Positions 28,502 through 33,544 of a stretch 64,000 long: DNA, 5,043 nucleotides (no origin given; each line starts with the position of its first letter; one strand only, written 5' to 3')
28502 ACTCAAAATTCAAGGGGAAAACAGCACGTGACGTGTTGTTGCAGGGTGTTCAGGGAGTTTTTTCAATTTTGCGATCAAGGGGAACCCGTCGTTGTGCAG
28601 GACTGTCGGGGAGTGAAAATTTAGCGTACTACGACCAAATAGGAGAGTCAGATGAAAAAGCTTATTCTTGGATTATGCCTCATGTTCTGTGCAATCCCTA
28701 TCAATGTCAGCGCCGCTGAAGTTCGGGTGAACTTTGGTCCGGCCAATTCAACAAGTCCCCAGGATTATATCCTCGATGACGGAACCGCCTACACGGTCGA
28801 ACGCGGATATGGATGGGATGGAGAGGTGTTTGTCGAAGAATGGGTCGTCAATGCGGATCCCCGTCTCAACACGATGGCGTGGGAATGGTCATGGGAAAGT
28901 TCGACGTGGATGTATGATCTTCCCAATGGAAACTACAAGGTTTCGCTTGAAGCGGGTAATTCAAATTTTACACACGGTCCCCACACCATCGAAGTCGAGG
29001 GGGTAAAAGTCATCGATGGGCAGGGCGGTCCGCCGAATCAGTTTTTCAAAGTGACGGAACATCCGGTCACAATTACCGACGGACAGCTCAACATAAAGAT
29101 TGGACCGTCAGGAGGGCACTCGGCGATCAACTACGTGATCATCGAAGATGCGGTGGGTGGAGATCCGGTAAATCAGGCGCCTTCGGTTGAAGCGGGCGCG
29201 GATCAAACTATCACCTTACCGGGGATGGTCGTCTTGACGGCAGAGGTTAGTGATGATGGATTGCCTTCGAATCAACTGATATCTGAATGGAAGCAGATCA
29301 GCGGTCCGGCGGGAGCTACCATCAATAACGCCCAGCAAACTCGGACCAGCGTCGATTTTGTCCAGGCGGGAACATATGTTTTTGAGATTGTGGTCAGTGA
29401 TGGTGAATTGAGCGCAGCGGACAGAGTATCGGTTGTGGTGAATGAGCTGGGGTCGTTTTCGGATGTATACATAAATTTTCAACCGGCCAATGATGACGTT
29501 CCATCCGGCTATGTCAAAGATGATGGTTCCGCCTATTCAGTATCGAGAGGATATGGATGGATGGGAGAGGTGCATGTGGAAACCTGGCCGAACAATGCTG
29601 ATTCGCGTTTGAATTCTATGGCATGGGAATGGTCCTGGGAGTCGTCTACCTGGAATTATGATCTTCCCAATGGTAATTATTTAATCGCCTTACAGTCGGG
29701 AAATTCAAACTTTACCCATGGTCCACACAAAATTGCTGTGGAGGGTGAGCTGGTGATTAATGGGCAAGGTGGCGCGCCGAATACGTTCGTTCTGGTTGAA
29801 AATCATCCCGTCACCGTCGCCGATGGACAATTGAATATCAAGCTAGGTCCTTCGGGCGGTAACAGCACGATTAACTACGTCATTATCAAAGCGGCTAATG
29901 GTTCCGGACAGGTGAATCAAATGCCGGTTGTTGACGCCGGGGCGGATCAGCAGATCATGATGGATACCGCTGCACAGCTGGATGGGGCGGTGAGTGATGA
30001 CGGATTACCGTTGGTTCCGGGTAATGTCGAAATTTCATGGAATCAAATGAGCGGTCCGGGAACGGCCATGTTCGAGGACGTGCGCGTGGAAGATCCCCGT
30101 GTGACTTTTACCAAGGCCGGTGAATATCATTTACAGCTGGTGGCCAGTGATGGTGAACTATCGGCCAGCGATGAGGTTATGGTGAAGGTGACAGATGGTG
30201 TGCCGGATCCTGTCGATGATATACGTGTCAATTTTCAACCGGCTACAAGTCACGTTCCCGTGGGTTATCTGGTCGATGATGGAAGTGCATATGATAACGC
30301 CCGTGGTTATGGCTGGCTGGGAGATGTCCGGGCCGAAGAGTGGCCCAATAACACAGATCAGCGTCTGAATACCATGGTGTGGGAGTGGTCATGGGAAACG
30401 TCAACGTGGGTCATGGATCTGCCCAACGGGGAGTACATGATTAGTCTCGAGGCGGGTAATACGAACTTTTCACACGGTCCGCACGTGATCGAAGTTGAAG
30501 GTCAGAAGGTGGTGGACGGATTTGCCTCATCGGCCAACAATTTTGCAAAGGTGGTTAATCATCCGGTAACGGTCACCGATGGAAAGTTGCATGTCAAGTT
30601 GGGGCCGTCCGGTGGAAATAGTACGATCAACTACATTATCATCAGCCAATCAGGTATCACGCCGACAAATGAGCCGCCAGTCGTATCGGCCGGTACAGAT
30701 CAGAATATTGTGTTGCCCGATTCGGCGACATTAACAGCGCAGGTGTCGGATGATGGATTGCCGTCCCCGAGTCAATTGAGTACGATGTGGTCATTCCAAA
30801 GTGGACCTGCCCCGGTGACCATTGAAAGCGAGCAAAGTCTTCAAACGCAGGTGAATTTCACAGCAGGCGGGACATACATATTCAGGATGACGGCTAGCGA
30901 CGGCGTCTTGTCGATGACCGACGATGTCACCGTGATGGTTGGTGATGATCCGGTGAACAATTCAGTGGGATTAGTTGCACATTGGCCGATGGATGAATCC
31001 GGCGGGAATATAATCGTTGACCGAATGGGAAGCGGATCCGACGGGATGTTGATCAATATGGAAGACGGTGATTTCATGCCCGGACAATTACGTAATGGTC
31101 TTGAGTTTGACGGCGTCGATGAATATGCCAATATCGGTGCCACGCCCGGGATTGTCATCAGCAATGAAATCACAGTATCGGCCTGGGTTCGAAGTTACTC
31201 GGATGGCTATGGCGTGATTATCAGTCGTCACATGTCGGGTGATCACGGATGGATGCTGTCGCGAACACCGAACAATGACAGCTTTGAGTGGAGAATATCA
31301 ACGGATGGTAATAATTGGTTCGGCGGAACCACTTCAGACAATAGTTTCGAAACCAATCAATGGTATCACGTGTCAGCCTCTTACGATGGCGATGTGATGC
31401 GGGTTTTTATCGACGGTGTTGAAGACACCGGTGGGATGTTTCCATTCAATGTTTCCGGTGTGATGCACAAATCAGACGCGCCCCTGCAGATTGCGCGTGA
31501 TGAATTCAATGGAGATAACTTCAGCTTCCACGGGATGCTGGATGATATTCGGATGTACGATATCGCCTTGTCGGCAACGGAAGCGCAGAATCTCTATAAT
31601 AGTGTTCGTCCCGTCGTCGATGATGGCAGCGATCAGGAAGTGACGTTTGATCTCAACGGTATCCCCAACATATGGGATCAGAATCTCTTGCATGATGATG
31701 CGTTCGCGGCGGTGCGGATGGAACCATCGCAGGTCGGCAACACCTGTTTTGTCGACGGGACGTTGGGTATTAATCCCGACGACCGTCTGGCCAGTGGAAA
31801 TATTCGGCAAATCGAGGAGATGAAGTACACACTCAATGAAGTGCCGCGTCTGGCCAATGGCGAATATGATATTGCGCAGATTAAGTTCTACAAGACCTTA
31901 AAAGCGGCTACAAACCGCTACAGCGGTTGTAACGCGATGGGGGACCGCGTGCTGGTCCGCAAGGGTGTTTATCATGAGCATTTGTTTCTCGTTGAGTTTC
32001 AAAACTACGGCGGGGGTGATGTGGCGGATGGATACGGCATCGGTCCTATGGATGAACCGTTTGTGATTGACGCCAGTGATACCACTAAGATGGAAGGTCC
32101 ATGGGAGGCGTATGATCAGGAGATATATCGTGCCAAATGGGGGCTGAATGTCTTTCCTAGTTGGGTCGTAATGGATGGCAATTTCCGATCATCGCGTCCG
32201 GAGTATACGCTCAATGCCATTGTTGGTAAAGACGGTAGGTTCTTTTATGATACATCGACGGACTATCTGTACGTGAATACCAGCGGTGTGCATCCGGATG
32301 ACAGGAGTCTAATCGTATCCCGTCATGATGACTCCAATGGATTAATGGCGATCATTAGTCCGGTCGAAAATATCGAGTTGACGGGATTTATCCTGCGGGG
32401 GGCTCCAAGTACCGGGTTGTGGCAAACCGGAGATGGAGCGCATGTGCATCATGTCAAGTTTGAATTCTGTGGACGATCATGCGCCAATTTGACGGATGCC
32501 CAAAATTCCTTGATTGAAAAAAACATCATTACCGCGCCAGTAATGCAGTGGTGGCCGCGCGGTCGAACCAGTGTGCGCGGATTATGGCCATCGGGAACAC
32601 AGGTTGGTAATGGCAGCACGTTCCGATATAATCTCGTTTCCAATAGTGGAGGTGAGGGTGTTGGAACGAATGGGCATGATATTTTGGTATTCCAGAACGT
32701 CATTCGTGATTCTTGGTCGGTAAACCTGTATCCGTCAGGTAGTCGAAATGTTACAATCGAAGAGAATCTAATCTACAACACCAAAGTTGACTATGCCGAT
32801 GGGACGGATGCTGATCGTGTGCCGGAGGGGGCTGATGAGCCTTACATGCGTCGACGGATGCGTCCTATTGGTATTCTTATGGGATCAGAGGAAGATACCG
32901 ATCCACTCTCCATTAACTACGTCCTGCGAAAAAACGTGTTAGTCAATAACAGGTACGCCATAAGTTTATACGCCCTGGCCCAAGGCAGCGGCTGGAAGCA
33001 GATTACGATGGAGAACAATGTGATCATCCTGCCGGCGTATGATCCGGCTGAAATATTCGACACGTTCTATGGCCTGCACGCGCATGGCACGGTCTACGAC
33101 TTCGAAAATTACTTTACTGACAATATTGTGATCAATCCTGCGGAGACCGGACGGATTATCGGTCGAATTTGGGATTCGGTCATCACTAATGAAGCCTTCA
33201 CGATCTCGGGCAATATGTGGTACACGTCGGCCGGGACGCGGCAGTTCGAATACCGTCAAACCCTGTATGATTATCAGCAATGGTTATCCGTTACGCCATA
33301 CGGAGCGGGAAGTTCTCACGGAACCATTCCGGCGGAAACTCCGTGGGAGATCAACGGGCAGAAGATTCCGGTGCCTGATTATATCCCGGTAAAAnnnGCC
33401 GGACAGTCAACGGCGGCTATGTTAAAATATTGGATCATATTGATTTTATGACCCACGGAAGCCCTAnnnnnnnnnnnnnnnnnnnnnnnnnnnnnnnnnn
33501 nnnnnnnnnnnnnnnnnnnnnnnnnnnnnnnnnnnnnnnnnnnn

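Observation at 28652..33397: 1581-aa secreted enzyme with a triple malectin-like module and C-terminal beta-helix; 500-nt leader with an operator-like palindrome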

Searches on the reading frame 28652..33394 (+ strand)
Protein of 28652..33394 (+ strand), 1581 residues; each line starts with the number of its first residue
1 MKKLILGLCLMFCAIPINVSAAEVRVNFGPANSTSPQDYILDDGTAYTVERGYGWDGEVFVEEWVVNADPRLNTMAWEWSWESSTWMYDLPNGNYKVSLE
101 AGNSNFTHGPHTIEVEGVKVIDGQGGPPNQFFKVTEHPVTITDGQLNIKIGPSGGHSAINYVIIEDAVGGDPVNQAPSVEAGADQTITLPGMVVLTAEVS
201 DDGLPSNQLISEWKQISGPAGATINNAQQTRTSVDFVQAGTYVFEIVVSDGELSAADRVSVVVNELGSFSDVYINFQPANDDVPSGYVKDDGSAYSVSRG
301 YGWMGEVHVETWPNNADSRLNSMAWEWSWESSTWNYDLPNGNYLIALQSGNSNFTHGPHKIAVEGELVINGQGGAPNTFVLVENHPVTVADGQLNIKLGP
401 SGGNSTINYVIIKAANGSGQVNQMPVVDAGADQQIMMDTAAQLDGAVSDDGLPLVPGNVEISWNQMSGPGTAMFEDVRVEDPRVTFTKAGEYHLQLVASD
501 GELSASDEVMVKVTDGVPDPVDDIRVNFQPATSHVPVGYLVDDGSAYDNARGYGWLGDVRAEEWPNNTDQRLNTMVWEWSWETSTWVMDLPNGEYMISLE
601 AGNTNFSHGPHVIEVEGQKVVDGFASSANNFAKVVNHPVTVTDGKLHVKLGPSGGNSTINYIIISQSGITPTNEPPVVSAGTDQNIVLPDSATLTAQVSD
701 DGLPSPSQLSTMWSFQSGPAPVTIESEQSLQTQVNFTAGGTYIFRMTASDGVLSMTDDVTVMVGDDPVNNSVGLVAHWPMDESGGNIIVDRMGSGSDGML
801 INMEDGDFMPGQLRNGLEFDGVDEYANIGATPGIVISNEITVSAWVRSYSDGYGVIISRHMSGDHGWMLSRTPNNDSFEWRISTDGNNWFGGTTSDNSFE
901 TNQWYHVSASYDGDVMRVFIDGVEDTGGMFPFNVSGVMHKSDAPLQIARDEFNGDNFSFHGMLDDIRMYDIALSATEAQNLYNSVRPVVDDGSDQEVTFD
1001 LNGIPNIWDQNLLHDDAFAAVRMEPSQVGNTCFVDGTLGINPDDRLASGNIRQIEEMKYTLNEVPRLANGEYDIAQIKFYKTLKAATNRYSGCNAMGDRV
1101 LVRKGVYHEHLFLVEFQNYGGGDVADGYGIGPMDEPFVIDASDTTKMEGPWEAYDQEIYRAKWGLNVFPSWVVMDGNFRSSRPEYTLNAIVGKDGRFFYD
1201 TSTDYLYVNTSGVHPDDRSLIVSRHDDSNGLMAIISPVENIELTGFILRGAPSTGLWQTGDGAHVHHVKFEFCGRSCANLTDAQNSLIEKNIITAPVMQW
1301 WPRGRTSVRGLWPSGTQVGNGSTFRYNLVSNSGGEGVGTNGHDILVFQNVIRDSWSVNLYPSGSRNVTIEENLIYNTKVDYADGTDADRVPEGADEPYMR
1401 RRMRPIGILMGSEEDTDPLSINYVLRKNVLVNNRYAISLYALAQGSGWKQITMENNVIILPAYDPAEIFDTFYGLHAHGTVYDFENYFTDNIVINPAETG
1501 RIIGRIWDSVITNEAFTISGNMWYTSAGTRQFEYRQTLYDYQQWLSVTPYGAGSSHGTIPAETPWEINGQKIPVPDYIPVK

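Call 6: search_protein_families(library=pfam, proteins=[window:28652-33394:+], max_evalue=1)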
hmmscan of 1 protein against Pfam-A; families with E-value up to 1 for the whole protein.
window:28652-33394:+ (1581 aa): 11 families
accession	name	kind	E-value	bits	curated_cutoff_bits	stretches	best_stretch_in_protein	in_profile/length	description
PF22352.2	K319L-like_PKD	-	2.6e-36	123.9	27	3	181-263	1-84/84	K319L-like, PKD domain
PF13385.13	Laminin_G_3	-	2.7e-25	89.7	27.6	1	821-977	2-149/151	Concanavalin A-like lectin/glucanases superfamily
PF21254.3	AGA-YXIM_GBD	-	2.1e-12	47.6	27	2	279-398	6-121/138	Beta-agarase/YXIM esterase-like, galactose-binding domain-like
PF00801.26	PKD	-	2e-11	44.2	23.5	2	683-763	8-80/80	PKD domain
PF18911.6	PKD_4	-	2.2e-10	40.9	27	2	422-506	1-76/85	PKD domain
PF13229.12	Beta_helix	-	1.6e-09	38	25.9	1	1258-1457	5-157/158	Right handed beta helix region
PF18981.6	InlK_D3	-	1.1e-05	25.9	25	0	483-514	43-74/75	Internalin K domain (D3/D4)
PF00608.22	Adeno_shaft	-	0.0014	18.7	30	0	635-651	18-34/44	Adenoviral fibre protein (repeat/shaft region)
PF06905.18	FAIM1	-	0.0076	16.4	22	0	584-622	3-38/172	Fas apoptotic inhibitory molecule (FAIM1)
PF22112.2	OmcA-like_N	-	0.089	13.1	27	0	25-57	36-68/167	OmcA-like N-terminal domain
PF20622.4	Big_15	-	0.28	11.5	27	0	893-930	2-41/82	Bacterial Ig domain (Big_16)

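Call 7: search_protein_families(library=ncbifam, proteins=[window:28652-33394:+], max_evalue=1)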
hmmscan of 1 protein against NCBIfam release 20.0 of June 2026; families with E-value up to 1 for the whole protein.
window:28652-33394:+ (1581 aa): 7 families
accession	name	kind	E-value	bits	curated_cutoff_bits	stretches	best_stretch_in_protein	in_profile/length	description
NF041578.1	betaarabinsidaseHypBA2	equivalog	7.6e-31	106.5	3200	3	420-519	1040-1135/1709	beta-L-arabinobiosidase HypBA2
NF038112.1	myxo_dep_M36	subfamily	1.8e-18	65.2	1500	3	173-265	1285-1377/1604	myxosortase-dependent M36 family metallopeptidase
NF052521.1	TafC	equivalog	1.6e-13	50.5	410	1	748-992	129-366/373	TafC family fimbrial protein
TIGR04183.1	Por_Secre_tail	domain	0.017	15.1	23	0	333-355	44-66/72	T9SS type A sorting domain-containing protein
TIGR03769.1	P_ac_wall_RPT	domain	0.067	13.8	30.9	0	485-511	8-37/41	TIGR03769 domain-containing protein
NF040729.1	ABC_ATP_SaoA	equivalog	0.07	12.5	360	0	383-440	22-83/248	ABC transporter ATP-binding protein SaoA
NF058595.1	invert_tail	domain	0.93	9.8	37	0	734-763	83-112/113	lipo-invert putative C-terminal anchoring domain-containing protein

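Call 12: search_solved_structures(query=window:28652-33394:+, max_evalue=0.1)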
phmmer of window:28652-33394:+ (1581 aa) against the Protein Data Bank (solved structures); distinct sequences matched with E-value up to 0.1: 3.
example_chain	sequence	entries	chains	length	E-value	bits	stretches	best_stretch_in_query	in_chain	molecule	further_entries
4qvs_A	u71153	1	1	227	1.7e-09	38.7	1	789-982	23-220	S-layer domain-containing protein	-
5hon_A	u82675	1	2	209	2.4e-06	28.3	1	774-981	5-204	Extracellular arabinanase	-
2yrl_A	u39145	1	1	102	2.5e-06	28.3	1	178-266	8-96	KIAA1837 protein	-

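Call 16: find_homologous_proteins(query=window:28652-33394:+, max_evalue=0.001)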
Query window:28652-33394:+ (1581 aa): 892 proteins with E <= 0.001 among 8000 candidates; the best 120 are listed.
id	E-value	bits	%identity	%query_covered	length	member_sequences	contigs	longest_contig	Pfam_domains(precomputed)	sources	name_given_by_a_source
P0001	0.0e+0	3686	100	100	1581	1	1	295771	PF13229.13,PF22352.3,PF00801.27,PF18981.7,PF13385.14,PF21254.4,PF18911.7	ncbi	-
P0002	0.0e+0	3118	82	100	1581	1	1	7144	PF13229.13,PF22352.3,PF00801.27,PF18981.7,PF13385.14,PF21254.4,PF18911.7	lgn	-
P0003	0.0e+0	1107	29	37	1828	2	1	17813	PF22352.3,PF00801.27,PF18981.7,PF19410.6,PF25455.3,PF22898.3,PF18911.7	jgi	jgi:K319-like protein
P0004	4.4e-241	821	32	23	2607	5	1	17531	PF22352.3,PF00801.27,PF13385.14,PF02210.32,PF00041.28,PF18911.7,PF16656.12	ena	-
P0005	3.2e-229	782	33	20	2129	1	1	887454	PF22352.3,PF00801.27,PF18981.7,PF07953.21,PF19410.6,PF06439.19,PF13385.14,PF26735.1,PF02210.32,PF18911.7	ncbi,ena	-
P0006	1.3e-221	757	29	37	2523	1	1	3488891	PF22352.3,PF00801.27,PF18981.7,PF19410.6,PF18911.7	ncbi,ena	-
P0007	4.5e-209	715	29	22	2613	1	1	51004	PF22352.3,PF00801.27,PF19410.6,PF26735.1,PF22091.3,PF23722.2,PF18911.7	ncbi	-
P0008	1.3e-189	651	39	25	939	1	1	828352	PF00608.23,PF18998.7,PF23157.2,PF09092.18,PF03627.19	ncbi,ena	-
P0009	6.4e-189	649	31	37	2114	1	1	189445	PF13229.13,PF22352.3,PF00801.27,PF18981.7,PF19410.6,PF22076.3,PF18962.8,PF05048.20,PF10841.14,PF18911.7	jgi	jgi:parallel beta helix pectate lyase-like protein/K319-like protein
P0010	3.7e-187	643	33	24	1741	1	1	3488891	PF22352.3,PF00801.27,PF18981.7,PF06977.18,PF07691.18,PF19410.6,PF18911.7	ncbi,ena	-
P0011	1.8e-181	624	31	25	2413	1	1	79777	PF13229.13,PF22352.3,PF00801.27,PF18981.7,PF19410.6,PF18962.8,PF05048.20,PF18911.7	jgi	jgi:PKD repeat protein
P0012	3.9e-181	623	29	21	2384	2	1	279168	PF07495.20,PF22352.3,PF00801.27,PF18981.7,PF19410.6,PF17957.8,PF09136.17,PF18911.7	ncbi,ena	-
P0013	5.6e-179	616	27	39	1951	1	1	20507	PF22352.3,PF00801.27,PF18981.7,PF19410.6,PF26735.1,PF18911.7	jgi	jgi:hypothetical protein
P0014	4.3e-177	609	29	37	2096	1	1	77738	PF22352.3,PF00801.27,PF18981.7,PF19410.6,PF26735.1,PF00041.28,PF18911.7,PF11721.15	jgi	jgi:hypothetical protein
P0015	7.1e-171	589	33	23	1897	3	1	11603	PF22352.3,PF00801.27,PF18981.7,PF19410.6,PF00149.34,PF26735.1,PF18911.7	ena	-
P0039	7.8e-142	492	32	22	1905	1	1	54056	PF22352.3,PF00801.27,PF18981.7,PF00041.28,PF18911.7,PF11721.15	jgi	jgi:hypothetical protein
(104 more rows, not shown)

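Call 17: find_encoding_contigs(protein=P0001, flank=3000, max_places=3)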
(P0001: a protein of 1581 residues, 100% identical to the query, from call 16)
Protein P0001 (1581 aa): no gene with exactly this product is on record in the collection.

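Call 18: find_encoding_contigs(protein=P0002, flank=10000, max_places=3)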
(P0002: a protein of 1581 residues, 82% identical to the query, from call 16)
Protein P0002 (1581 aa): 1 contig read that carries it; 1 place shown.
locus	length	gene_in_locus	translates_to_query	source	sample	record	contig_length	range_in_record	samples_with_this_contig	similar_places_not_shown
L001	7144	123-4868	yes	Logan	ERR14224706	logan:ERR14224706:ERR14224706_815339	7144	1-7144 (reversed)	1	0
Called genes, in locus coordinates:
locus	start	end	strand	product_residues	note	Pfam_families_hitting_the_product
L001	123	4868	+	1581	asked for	PF21254:AGA-YXIM_GBD (faint), PF00801:PKD (faint), PF18981:InlK_D3 (faint), PF18911:PKD_4 (faint), PF22352:K319L-like_PKD, PF13385:Laminin_G_3, PF13229:Beta_helix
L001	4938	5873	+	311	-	PF11306:DUF3108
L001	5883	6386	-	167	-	-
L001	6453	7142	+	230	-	?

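Call 30: list_cluster_members(proteins=[P0001, P0008])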
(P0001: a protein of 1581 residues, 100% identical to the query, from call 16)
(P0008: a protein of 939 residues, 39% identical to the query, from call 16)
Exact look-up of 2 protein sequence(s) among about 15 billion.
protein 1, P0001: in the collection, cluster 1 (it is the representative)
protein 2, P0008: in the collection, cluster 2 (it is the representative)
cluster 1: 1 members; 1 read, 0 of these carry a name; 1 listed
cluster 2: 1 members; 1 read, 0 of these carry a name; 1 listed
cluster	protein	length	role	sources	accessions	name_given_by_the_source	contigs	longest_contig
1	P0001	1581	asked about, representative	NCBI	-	-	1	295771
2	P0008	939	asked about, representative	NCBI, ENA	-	-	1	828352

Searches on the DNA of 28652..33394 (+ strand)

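Call 98: search_rna_families(sources=[L001, L002, L003, L004, L005], threshold=gathering)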
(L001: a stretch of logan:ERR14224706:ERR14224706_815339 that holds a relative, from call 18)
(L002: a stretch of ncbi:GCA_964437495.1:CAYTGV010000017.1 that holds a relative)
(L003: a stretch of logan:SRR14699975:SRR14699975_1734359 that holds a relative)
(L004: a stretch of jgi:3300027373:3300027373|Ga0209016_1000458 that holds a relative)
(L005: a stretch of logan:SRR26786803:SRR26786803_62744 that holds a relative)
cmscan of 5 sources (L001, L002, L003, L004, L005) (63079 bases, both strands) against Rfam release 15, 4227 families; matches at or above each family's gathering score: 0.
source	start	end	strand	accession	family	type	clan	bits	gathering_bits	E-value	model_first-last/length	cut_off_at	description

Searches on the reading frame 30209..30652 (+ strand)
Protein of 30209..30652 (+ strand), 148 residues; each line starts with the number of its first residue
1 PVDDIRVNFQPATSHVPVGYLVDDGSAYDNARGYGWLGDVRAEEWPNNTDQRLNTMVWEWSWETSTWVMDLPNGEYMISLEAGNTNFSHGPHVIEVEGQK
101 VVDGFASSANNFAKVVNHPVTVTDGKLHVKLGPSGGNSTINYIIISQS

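Call 8: search_protein_families(library=pfam, proteins=[window:30209-30652:+], max_evalue=10)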
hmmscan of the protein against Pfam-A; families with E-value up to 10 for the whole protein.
seq(148 aa): 2 families
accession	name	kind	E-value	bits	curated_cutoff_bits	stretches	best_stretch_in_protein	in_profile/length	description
PF21254.3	AGA-YXIM_GBD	-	0.017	15.5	27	1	16-128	10-118/138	Beta-agarase/YXIM esterase-like, galactose-binding domain-like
PF00608.22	Adeno_shaft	-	0.18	12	30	1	116-132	18-34/44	Adenoviral fibre protein (repeat/shaft region)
